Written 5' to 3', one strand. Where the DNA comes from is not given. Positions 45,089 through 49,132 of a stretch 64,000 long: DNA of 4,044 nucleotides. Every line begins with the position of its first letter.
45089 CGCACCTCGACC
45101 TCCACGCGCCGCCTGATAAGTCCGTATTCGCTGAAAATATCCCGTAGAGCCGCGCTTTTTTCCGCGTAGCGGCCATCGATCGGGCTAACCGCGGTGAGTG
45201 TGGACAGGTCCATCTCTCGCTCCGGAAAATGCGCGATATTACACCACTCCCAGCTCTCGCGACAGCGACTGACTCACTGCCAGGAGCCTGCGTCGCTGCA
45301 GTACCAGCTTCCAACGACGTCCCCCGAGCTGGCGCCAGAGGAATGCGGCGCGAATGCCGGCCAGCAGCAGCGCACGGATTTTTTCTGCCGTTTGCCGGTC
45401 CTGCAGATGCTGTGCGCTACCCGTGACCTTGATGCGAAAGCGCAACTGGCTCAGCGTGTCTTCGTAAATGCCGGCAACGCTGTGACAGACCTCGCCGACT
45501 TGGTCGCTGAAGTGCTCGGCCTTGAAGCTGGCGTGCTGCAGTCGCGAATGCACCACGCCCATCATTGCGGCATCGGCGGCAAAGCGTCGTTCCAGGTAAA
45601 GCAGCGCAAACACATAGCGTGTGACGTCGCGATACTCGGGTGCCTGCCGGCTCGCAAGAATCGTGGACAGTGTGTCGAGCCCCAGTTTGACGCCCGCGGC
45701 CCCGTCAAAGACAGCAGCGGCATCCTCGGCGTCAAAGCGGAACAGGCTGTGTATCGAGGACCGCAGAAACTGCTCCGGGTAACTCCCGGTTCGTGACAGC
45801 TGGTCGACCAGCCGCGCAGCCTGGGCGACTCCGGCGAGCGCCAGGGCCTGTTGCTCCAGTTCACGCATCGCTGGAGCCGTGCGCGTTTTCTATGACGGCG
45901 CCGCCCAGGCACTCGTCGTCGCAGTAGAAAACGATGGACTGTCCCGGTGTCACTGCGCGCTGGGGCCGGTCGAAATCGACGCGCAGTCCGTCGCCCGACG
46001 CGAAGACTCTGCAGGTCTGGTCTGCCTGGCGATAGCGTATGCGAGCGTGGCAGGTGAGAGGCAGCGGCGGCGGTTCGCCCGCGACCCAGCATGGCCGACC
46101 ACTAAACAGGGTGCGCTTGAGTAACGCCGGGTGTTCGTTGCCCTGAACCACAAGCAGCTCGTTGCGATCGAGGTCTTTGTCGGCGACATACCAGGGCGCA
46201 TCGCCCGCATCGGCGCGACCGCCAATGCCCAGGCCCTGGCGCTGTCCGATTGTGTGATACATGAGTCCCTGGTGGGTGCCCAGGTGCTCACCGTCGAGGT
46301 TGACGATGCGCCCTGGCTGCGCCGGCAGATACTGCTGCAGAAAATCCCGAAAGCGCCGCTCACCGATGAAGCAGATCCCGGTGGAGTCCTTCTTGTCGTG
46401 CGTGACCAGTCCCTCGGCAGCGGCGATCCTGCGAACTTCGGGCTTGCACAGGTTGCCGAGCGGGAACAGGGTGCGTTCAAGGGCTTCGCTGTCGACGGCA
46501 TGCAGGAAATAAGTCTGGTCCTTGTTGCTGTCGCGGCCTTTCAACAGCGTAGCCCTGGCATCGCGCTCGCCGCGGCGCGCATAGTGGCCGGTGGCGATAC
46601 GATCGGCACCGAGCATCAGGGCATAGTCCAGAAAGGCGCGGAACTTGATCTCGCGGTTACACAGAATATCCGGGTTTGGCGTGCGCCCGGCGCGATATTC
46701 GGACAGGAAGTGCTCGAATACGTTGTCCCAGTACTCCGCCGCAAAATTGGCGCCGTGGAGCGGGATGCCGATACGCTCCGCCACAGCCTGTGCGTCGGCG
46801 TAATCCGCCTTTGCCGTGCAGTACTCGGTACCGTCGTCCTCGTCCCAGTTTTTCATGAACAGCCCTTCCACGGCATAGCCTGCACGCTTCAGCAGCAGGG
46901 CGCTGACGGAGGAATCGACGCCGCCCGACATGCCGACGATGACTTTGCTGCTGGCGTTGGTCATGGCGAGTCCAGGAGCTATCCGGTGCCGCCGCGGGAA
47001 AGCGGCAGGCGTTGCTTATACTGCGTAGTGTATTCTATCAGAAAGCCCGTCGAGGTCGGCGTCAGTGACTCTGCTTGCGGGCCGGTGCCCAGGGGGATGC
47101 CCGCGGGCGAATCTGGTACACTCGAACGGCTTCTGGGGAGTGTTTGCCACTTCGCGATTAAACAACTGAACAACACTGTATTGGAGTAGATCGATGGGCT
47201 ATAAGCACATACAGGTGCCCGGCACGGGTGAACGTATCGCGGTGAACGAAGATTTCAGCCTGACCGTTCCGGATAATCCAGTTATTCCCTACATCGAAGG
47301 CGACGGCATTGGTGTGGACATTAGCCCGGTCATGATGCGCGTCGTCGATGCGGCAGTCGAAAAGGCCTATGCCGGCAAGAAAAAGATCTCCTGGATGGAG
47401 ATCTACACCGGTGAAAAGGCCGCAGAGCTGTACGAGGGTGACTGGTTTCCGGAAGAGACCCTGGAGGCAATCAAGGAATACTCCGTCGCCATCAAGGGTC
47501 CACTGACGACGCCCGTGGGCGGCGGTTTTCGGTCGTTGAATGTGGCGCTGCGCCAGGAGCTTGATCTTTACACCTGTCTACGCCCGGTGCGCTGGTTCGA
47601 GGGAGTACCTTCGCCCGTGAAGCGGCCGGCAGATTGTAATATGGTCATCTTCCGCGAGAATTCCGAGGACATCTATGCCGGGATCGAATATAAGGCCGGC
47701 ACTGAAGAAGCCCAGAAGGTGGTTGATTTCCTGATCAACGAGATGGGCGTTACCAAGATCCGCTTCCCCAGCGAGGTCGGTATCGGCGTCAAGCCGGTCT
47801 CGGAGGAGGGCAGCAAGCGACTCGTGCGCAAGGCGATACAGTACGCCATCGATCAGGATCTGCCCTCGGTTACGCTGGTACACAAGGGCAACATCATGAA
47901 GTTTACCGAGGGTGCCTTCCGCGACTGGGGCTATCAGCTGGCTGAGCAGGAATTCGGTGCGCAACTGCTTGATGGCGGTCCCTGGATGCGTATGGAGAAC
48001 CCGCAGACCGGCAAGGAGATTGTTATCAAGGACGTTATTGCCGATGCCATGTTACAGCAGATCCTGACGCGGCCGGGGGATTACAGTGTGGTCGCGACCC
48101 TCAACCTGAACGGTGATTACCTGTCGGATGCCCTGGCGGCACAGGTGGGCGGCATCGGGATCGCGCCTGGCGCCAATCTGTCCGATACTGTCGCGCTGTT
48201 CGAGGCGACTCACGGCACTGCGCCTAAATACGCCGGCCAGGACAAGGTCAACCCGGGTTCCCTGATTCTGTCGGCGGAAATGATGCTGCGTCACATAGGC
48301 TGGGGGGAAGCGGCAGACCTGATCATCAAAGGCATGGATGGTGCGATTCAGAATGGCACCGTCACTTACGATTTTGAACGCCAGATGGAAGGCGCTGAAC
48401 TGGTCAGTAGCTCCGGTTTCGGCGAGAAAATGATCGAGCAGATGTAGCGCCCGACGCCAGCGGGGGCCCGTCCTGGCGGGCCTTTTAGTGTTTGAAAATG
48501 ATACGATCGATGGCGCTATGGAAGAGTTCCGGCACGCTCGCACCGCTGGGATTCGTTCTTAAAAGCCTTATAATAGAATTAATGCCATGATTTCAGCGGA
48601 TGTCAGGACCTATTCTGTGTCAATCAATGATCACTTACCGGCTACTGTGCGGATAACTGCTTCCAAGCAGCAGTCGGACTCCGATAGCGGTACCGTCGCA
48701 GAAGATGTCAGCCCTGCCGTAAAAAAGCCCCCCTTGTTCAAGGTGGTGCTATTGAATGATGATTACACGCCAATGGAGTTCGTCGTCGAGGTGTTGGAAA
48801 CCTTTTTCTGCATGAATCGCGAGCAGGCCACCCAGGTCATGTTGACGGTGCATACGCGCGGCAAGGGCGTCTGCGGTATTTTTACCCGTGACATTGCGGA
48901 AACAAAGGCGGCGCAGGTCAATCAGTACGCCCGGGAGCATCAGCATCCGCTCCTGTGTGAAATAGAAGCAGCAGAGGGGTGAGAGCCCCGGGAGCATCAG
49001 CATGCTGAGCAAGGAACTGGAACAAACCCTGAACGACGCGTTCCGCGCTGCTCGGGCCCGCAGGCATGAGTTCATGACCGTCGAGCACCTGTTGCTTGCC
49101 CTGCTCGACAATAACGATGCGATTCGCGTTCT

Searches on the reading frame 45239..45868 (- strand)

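Call 95: search_protein_families(library=pfam, proteins=[window:45239-45868:-], max_evalue=0.000001)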
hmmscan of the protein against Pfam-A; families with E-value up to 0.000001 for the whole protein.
window:45239-45868:- (209 aa): 1 family
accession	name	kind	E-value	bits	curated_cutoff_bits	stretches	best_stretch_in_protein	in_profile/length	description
PF04356.17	DUF489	-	2e-63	214.4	26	1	6-196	1-191/192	Protein of unknown function (DUF489)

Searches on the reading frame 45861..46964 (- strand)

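Call 95: search_protein_families(library=pfam, proteins=[window:45861-46964:-], max_evalue=0.000001)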
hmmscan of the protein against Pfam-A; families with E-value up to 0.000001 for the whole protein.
window:45861-46964:- (367 aa): 3 families
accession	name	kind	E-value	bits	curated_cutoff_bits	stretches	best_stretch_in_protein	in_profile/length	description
PF03054.22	tRNA_Me_trans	-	1.7e-79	266.6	20.6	1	7-201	2-201/202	tRNA methyl transferase HUP domain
PF20259.3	tRNA_Me_trans_M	-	4.1e-23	81.1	27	1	206-274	1-66/66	tRNA methyl transferase PRC-barrel domain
PF20258.4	tRNA_Me_trans_C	-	7e-22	78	20.6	1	285-358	3-77/77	Aminomethyltransferase beta-barrel domain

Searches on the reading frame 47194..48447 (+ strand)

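Call 96: search_protein_families(library=pfam, proteins=[window:47194-48447:+], max_evalue=0.000001)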
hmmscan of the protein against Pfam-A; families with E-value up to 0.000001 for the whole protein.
window:47194-48447:+ (417 aa): 1 family
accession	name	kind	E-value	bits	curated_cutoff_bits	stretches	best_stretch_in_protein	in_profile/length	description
PF00180.25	Iso_dh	-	3.1e-87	293.5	27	1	31-412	2-347/348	Isocitrate/isopropylmalate dehydrogenase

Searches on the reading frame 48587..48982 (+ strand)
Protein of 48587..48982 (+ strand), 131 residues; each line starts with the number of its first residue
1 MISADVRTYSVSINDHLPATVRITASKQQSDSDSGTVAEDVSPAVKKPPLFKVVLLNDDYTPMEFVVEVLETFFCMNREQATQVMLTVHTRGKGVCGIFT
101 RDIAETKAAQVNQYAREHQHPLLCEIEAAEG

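Call 96: search_protein_families(library=pfam, proteins=[window:48587-48982:+], max_evalue=0.000001)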
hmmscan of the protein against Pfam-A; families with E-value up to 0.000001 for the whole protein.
window:48587-48982:+ (131 aa): 1 family
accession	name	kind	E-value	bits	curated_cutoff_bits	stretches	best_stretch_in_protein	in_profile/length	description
PF02617.22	ClpS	-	2.8e-36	123.6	23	1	46-125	1-80/80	ATP-dependent Clp protease adaptor protein ClpS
